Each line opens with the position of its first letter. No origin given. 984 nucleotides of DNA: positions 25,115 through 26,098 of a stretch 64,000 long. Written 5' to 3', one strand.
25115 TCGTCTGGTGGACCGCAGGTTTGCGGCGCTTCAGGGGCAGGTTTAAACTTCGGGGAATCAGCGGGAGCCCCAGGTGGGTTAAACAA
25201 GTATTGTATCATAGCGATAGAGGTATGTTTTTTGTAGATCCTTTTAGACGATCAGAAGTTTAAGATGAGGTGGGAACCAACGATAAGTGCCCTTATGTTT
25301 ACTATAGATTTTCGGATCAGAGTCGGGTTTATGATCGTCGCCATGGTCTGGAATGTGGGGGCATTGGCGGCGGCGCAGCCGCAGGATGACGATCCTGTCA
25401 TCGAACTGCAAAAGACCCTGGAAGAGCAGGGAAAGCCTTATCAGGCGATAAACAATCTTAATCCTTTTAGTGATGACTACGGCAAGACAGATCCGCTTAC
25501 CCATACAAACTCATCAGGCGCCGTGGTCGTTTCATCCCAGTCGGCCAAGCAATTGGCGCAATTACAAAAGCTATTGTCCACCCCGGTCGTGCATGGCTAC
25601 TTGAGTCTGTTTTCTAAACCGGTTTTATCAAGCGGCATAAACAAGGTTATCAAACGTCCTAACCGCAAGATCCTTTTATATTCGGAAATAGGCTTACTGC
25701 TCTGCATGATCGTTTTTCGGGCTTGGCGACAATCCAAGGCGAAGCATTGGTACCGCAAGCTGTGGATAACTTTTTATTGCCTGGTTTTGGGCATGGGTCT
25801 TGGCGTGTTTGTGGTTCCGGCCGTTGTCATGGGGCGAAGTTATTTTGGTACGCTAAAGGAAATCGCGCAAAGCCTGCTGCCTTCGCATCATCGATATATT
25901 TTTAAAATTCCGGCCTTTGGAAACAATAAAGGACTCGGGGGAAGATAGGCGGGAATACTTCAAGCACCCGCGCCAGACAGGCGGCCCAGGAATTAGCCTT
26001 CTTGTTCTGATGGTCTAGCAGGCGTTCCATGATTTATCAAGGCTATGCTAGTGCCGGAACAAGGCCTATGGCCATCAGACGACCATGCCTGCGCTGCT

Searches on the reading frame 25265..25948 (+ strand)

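Call 20: search_protein_families(library=pfam, proteins=[window:25265-25948:+], max_evalue=0.01)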
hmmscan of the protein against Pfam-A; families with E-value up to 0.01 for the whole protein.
window:25265-25948:+ (227 aa): 1 family
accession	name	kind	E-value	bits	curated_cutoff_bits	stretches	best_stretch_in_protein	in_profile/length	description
PF03845.19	Spore_permease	-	0.0053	16.1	23.4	1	118-197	168-247/321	Spore germination protein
